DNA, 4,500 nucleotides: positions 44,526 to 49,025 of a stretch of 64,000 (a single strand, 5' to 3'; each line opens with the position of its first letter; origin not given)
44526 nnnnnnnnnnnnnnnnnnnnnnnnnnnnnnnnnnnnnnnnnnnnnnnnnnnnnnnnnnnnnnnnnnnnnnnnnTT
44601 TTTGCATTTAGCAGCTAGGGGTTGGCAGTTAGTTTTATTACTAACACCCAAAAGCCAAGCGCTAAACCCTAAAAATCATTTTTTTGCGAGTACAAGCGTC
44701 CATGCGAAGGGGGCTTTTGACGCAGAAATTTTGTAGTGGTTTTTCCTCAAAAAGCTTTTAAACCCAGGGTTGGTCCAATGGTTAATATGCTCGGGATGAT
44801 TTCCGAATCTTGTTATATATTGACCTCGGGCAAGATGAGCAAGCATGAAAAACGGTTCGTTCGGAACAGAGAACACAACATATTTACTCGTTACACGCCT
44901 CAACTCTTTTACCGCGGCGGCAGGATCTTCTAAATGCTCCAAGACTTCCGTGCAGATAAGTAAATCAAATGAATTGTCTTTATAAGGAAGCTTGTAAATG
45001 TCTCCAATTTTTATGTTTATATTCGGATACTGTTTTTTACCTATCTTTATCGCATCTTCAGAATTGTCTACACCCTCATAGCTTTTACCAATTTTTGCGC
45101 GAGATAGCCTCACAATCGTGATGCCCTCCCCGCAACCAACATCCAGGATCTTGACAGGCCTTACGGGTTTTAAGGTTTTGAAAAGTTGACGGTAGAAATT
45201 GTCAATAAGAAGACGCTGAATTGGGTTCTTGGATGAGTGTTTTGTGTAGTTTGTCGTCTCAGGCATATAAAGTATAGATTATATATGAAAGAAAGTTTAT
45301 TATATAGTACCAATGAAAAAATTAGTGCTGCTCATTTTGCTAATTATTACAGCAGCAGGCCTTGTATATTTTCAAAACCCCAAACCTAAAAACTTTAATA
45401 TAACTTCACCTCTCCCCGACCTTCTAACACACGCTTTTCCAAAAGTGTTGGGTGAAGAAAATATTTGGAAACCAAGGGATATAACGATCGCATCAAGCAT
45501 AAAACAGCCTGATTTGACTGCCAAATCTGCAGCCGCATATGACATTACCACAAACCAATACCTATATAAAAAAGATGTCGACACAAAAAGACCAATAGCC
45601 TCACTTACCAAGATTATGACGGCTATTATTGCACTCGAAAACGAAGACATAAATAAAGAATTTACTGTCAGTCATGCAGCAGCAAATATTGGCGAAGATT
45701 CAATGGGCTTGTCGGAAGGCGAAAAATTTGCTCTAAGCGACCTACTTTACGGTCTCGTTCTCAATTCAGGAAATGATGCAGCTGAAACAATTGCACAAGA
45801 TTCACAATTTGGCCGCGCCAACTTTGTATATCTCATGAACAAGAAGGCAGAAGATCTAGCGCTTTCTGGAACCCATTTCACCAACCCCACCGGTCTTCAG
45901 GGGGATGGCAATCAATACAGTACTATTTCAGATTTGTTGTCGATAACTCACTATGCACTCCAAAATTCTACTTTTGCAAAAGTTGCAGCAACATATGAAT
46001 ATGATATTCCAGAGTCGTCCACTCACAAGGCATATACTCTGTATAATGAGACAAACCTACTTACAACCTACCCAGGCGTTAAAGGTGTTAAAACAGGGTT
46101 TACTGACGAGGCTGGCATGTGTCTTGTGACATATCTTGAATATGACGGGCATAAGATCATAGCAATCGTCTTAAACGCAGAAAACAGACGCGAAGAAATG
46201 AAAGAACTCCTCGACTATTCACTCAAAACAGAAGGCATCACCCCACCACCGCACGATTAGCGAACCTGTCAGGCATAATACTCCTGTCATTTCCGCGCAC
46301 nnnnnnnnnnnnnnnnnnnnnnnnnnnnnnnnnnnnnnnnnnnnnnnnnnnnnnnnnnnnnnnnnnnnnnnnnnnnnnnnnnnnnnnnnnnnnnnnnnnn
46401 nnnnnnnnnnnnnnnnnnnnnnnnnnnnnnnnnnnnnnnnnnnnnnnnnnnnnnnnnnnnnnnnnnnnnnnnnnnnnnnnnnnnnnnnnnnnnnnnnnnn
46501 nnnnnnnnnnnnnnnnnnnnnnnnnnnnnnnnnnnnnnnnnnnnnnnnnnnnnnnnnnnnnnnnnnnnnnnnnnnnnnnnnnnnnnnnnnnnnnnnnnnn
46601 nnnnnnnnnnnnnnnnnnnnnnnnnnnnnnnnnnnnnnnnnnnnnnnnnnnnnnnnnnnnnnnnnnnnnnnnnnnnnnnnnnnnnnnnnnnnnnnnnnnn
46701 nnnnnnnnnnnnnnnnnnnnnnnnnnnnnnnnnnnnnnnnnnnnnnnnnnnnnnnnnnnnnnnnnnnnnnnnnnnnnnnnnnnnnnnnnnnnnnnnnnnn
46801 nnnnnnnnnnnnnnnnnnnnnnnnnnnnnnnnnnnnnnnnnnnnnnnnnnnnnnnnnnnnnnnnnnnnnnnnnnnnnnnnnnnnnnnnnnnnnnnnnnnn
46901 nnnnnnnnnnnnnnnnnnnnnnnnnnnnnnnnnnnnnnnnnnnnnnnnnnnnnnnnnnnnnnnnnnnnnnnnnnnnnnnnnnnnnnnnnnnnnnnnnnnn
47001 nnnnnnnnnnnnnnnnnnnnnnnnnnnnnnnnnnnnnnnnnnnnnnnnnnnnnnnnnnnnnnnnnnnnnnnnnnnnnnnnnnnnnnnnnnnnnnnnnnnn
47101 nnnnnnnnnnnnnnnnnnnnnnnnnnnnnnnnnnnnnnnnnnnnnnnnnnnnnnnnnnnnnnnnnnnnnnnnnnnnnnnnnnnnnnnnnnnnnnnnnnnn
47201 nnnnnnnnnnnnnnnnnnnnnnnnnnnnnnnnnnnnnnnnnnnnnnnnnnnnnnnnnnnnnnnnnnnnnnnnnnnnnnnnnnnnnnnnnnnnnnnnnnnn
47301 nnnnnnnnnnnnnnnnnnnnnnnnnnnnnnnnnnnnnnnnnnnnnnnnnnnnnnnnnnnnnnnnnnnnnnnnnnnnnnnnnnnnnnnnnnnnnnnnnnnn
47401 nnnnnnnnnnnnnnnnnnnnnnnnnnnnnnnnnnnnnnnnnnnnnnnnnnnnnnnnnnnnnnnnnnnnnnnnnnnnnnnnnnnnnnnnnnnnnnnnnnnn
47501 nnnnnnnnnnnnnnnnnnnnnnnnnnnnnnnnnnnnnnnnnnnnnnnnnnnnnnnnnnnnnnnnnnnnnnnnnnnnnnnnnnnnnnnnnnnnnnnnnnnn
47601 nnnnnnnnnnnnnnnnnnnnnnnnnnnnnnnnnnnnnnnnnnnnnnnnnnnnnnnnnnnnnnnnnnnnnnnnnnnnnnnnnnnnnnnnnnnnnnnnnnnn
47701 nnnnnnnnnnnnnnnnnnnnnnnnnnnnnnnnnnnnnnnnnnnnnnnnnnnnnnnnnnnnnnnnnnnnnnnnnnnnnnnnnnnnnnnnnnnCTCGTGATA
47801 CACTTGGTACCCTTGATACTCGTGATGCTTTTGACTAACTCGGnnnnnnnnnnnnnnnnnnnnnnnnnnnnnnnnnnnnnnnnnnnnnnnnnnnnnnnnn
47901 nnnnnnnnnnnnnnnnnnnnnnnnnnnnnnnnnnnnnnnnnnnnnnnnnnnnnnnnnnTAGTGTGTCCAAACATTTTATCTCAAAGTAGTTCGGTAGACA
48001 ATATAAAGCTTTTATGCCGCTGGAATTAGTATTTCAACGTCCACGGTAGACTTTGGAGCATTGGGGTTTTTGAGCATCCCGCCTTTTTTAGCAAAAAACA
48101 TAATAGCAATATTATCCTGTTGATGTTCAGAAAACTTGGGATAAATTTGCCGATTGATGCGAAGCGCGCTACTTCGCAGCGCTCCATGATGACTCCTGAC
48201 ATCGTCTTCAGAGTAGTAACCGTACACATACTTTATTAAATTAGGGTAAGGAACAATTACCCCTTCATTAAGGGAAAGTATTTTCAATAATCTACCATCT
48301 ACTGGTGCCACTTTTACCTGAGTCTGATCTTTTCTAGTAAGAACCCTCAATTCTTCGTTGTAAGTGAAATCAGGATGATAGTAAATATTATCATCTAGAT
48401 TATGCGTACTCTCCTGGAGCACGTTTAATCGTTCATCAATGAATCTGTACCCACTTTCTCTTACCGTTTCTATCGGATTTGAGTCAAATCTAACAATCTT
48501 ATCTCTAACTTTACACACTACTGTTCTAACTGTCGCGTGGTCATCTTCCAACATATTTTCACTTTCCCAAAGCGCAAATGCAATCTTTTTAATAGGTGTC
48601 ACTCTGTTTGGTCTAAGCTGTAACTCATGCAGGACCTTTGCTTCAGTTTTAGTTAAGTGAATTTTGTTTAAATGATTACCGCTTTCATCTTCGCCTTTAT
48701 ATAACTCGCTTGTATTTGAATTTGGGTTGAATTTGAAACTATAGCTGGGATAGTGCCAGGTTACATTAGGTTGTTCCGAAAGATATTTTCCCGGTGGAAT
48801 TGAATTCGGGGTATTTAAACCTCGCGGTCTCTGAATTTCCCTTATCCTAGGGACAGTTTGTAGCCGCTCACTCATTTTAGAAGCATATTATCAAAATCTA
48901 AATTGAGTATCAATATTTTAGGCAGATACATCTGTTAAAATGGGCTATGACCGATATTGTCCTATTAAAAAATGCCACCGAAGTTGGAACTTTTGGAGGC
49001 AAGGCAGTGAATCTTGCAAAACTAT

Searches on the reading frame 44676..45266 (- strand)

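Call 57: search_protein_families(library=pfam, proteins=[window:44676-45266:-], max_evalue=0.00001)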
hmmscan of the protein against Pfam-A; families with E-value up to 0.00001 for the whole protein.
window:44676-45266:- (196 aa): 7 families
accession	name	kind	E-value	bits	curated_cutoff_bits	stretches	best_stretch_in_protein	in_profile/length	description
PF08241.18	Methyltransf_11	-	7.7e-21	75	21.2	1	41-127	1-88/95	Methyltransferase domain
PF13649.12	Methyltransf_25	-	2.2e-18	67.2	27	1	40-126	1-93/97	Methyltransferase domain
PF13847.12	Methyltransf_31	-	1e-17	64.6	27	1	39-134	6-109/145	Methyltransferase domain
PF13489.12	Methyltransf_23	-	7.5e-17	62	27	1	22-177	11-158/164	Methyltransferase domain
PF08242.18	Methyltransf_12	-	4.1e-12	47.1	30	1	41-125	1-91/98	Methyltransferase domain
PF07021.18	MetW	-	2.4e-09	37.5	21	1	38-140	15-115/193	Methionine biosynthesis protein MetW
PF01209.24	Ubie_methyltran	-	3.8e-07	30.1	20.1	1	16-126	26-143/233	ubiE/COQ5 methyltransferase family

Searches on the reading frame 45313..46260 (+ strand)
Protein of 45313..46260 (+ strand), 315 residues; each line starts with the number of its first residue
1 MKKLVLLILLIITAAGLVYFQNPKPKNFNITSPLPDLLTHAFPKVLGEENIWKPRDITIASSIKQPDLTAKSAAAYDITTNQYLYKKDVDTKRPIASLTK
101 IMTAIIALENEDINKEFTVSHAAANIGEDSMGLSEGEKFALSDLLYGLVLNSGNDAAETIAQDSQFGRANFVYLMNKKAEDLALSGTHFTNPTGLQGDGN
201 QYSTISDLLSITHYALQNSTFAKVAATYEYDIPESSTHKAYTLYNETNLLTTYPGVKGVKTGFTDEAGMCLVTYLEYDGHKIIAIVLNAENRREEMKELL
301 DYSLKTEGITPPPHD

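Call 57: search_protein_families(library=pfam, proteins=[window:45313-46260:+], max_evalue=0.00001)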
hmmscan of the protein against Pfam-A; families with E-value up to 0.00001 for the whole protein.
window:45313-46260:+ (315 aa): 1 family
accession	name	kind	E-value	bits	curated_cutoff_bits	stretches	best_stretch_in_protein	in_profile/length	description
PF00768.25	Peptidase_S11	-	4.1e-50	170.9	27.6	1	62-290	4-238/239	D-alanyl-D-alanine carboxypeptidase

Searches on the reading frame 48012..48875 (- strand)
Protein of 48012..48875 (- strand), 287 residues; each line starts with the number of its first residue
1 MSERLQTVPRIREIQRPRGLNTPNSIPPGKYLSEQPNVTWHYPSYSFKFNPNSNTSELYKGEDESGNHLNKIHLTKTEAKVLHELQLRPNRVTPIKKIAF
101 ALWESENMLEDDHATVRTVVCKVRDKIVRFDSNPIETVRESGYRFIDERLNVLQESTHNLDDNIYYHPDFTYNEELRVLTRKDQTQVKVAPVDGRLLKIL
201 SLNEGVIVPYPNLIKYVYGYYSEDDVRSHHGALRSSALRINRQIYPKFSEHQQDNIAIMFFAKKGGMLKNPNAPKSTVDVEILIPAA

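Call 58: search_protein_families(library=pfam, proteins=[window:48012-48875:-], max_evalue=0.00001)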
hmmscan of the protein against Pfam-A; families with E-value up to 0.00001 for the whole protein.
window:48012-48875:- (287 aa): 1 family
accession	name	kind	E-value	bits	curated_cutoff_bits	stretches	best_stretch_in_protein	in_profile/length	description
PF00486.34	Trans_reg_C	-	3.3e-16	59.5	26.2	1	71-145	3-77/77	Transcriptional regulatory protein, C terminal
